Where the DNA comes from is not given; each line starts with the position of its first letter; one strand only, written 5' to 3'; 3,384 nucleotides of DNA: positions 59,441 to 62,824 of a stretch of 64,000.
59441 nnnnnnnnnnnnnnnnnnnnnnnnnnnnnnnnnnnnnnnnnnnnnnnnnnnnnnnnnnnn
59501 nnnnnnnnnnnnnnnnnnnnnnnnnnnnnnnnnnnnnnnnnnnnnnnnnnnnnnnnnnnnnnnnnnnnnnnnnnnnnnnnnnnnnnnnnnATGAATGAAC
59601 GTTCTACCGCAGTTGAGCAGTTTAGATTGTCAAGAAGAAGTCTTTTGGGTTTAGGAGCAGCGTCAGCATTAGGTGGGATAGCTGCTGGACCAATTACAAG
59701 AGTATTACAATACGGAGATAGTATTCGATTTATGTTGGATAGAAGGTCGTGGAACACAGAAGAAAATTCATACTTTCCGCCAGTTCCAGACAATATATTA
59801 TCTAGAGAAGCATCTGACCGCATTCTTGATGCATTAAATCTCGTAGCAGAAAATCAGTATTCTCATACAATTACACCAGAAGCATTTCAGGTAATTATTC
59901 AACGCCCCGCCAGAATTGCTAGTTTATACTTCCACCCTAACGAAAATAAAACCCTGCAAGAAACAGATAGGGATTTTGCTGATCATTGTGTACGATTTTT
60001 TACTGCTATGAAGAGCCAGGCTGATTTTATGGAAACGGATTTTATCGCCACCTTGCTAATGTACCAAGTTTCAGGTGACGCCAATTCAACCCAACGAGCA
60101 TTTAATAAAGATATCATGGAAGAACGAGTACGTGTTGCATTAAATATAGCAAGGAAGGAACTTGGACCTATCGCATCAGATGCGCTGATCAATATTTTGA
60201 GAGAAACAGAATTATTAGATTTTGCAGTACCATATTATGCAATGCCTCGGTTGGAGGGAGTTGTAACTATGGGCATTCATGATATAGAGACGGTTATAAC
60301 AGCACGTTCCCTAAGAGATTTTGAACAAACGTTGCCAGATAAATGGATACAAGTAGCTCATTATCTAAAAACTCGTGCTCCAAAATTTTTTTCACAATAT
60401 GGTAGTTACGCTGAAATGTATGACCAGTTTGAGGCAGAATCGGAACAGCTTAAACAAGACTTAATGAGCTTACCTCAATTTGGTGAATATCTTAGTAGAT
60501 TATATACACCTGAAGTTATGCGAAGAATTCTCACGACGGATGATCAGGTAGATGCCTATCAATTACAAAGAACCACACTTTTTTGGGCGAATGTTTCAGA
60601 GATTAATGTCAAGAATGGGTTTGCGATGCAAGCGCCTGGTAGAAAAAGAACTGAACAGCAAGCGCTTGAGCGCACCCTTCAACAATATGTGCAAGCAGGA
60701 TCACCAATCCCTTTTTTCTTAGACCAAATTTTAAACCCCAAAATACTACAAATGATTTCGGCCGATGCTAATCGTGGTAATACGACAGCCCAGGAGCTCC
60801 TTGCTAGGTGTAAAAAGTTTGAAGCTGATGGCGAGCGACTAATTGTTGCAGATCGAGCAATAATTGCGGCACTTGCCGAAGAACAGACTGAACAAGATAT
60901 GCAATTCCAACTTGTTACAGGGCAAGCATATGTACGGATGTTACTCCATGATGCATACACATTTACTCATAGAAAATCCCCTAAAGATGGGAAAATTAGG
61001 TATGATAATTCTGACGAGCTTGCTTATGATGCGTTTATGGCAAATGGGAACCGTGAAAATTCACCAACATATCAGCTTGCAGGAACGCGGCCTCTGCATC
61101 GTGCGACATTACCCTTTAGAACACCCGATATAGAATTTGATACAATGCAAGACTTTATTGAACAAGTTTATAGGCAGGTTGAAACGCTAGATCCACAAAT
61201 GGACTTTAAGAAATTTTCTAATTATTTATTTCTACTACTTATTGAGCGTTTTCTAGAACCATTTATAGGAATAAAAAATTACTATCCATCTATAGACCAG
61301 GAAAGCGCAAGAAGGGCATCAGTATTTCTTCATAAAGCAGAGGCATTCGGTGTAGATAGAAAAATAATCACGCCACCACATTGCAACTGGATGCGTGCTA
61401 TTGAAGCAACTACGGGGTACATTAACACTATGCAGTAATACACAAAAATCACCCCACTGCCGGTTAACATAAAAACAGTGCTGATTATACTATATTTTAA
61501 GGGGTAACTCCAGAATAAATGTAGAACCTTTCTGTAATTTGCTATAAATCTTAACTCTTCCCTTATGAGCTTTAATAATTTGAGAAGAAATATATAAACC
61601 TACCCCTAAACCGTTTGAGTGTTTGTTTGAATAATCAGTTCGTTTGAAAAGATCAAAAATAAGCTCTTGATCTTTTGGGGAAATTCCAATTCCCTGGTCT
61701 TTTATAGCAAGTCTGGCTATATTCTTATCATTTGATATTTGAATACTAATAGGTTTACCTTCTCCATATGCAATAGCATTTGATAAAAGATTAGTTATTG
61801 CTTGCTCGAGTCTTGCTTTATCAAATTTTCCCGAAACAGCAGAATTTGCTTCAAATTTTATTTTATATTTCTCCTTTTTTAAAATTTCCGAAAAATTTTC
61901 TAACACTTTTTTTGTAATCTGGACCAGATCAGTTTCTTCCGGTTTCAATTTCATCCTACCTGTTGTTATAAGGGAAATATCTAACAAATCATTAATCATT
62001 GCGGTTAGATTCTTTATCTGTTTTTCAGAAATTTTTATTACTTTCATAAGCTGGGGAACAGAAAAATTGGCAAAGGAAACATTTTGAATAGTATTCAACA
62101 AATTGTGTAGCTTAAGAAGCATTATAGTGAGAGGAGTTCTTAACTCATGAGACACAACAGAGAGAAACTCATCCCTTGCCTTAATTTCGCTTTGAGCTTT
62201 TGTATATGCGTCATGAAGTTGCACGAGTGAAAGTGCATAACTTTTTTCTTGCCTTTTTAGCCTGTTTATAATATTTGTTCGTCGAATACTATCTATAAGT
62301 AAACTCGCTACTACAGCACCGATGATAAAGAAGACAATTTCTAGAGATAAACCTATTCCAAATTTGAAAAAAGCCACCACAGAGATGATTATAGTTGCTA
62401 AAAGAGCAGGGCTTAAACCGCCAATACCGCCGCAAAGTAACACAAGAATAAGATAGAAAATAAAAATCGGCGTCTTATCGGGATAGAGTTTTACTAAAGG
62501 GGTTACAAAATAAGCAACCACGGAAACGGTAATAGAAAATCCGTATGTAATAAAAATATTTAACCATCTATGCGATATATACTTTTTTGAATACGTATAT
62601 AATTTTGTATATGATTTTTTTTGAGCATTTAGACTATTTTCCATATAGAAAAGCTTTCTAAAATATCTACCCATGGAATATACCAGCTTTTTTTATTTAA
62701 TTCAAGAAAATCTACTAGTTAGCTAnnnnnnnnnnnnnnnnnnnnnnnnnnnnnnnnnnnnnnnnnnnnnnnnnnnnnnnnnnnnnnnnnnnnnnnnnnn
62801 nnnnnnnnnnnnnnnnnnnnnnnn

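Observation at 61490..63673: Two-component pair whose response regulator has a membrane bPH-type output instead of an HTH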

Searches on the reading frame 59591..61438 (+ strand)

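Call 3: search_protein_families(library=pfam, proteins=[window:59591-61438:+], max_evalue=1)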
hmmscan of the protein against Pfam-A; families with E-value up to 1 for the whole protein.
window:59591-61438:+ (615 aa): 1 family
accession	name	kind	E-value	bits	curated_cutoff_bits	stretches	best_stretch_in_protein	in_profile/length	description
PF19879.4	DUF6352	-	0.025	14.5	25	1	368-434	103-172/290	Family of unknown function (DUF6352)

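Call 52: search_protein_families(library=padloc, proteins=[window:59591-61438:+], max_evalue=0.01)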
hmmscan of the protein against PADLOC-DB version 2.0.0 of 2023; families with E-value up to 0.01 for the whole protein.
window:59591-61438:+ (615 aa): 0 families

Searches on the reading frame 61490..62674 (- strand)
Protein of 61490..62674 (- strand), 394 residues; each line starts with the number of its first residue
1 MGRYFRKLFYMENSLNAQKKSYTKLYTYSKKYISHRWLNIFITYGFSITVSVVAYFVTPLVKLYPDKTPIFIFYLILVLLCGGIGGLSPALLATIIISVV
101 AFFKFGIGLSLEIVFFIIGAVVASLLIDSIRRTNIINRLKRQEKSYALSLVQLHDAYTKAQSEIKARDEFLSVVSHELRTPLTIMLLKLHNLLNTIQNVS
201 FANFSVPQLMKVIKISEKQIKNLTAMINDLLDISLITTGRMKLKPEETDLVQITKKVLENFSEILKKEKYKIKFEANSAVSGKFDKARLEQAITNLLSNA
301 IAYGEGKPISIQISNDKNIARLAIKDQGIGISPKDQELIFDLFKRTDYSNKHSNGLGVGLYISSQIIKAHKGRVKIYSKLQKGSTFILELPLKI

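Call 3: search_protein_families(library=pfam, proteins=[window:61490-62674:-], max_evalue=1)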
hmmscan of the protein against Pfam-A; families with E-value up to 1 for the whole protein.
window:61490-62674:- (394 aa): 8 families
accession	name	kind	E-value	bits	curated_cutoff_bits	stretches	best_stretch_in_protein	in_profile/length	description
PF02518.31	HATPase_c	-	8.4e-25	87.8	26.4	1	285-393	2-110/111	Histidine kinase-, DNA gyrase B-, and HSP90-like ATPase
PF00512.31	HisKA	-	2.2e-12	47.3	26.9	1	166-238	1-65/66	His Kinase A (phospho-acceptor) domain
PF13589.12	HATPase_c_3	-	4.4e-05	23.9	25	1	289-367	3-84/137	Histidine kinase-, DNA gyrase B-, and HSP90-like ATPase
PF13581.12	HATPase_c_2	-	0.0041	17.5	27.4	1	287-362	30-104/127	Histidine kinase-like ATPase domain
PF13493.11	DUF4118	-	0.015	15.5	28.4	1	48-131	5-98/107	Domain of unknown function (DUF4118)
PF00669.25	Flagellin_N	-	0.037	14.5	26.6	1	248-299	68-118/139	Bacterial flagellin N-terminal helical region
PF12663.12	DUF3788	-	0.081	13.3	25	0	287-319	85-117/128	Protein of unknown function (DUF3788)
PF06422.18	PDR_CDR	-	0.15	12.4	20.5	1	26-73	39-83/92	CDR ABC transporter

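Call 4: search_protein_families(library=ncbifam, proteins=[window:61490-62674:-], max_evalue=1)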
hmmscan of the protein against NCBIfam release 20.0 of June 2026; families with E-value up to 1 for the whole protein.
window:61490-62674:- (394 aa): 84 families (the best 25 are shown)
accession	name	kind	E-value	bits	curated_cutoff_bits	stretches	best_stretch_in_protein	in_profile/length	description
NF046044.1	PnpS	equivalog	1.5e-44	152.6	400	1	142-391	146-390/390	two-component system histidine kinase PnpS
NF033092.0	HK_WalK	equivalog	2.4e-44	151.9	725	1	139-392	345-594/594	cell wall metabolism sensor histidine kinase WalK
NF040691.1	MtrAB_MtrB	equivalog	1.2e-43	149.9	450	1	168-392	272-492/507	MtrAB system histidine kinase MtrB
NF047874.1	MASE3_PAS_HK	subfamily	3e-43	148.6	560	1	154-393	385-626/655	MASE3 domain-containing sensor histidine kinase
TIGR02966.1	phoR_proteo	equivalog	1.3e-40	139.4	334.2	1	149-388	97-331/333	phosphate regulon sensor histidine kinase PhoR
TIGR02956.1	TMAO_torS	equivalog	3.5e-38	131.3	676.5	1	155-393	452-683/967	TMAO reductase system sensor histidine kinase/response regulator TorS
NF006800.0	PRK09303.1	equivalog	2.8e-37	128.6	342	1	149-392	133-377/383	histidine kinase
NF041735.1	hist_kin_RppB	equivalog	2.8e-34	118.7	400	1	167-391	216-438/438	two-component system sensor histidine kinase RppB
NF011874.0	PRK15347.1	equivalog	1.7e-33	115.7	852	1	151-393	382-615/921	two component system sensor kinase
NF033093.1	HK_VicK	exception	2.8e-33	115.2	680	1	138-391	180-434/448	cell wall metabolism sensor histidine kinase VicK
TIGR01386.1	cztS_silS_copS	subfamily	3.4e-33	115.3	292.55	1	128-391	209-457/457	heavy metal sensor histidine kinase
NF012226.0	AdeS_HK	equivalog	7.2e-32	110.9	500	1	123-391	91-352/353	two-component sensor histidine kinase AdeS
NF012163.2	BaeS_SmeS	equivalog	3e-31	108.9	500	1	163-377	236-443/457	sensor histidine kinase efflux regulator BaeS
NF008318.0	PRK11107.1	equivalog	3.4e-31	108.2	890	1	151-393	277-519/920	two-component sensor histidine kinase BarA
NF041947.1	LuxQ_Vibrio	equivalog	1.3e-30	106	1200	1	153-393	458-697/843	quorum-sensing autoinducer 2 sensor kinase/phosphatase LuxQ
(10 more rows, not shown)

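Call 52: search_protein_families(library=padloc, proteins=[window:61490-62644:-], max_evalue=0.01)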
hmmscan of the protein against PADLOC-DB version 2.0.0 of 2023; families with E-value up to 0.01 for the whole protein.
window:61490-62644:- (384 aa): 0 families

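Call 74: search_protein_families(library=pfam, alignment_id=A5, max_evalue=0.1)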
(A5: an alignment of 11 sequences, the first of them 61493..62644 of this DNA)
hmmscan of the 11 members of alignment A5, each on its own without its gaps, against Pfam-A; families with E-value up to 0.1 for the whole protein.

A. member 1, window:61493-62644:- (384 aa): 5 families
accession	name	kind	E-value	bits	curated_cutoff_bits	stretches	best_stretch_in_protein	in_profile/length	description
PF02518.31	HATPase_c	-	7.9e-25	87.9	26.4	1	275-383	2-110/111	Histidine kinase-, DNA gyrase B-, and HSP90-like ATPase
PF00512.31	HisKA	-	2.1e-12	47.4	26.9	1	156-228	1-65/66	His Kinase A (phospho-acceptor) domain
PF13589.12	HATPase_c_3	-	4.7e-05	23.9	25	1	279-357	3-84/137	Histidine kinase-, DNA gyrase B-, and HSP90-like ATPase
PF13581.12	HATPase_c_2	-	0.004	17.6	27.4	1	277-352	30-104/127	Histidine kinase-like ATPase domain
PF13493.11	DUF4118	-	0.013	15.6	28.4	0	38-121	5-98/107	Domain of unknown function (DUF4118)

B. families by the number of members that match (of 11 scanned): 21 families
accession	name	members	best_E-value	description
PF02518.31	HATPase_c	11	7.8e-27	Histidine kinase-, DNA gyrase B-, and HSP90-like ATPase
PF00512.31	HisKA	11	6.8e-13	His Kinase A (phospho-acceptor) domain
PF13589.12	HATPase_c_3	11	1.8e-05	Histidine kinase-, DNA gyrase B-, and HSP90-like ATPase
PF13581.12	HATPase_c_2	8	0.00024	Histidine kinase-like ATPase domain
PF13493.11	DUF4118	6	3.6e-05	Domain of unknown function (DUF4118)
PF17439.7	DUF5418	3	0.0015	Family of unknown function (DUF5418)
PF14501.12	HATPase_c_5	2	0.004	GHKL domain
PF09115.15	DNApol3-delta_C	2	0.0052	DNA polymerase III, delta subunit, C terminal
PF03306.18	AAL_decarboxy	1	8.5e-05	Alpha-acetolactate decarboxylase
PF13009.11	Integrase_2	1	0.0048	Putative integrase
PF21370.4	PAS_GdpP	1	0.006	Cyclic-di-AMP phosphodiesterase GdpP-like, PAS domain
PF03953.22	Tubulin_C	1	0.007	Tubulin C-terminal domain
PF16282.11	SANT_DAMP1_like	1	0.012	SANT/Myb-like domain of DAMP1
PF23984.1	DUF7307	1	0.022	Pam3 gp33-like protein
PF07441.16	BofA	1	0.038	SigmaK-factor processing regulatory protein BofA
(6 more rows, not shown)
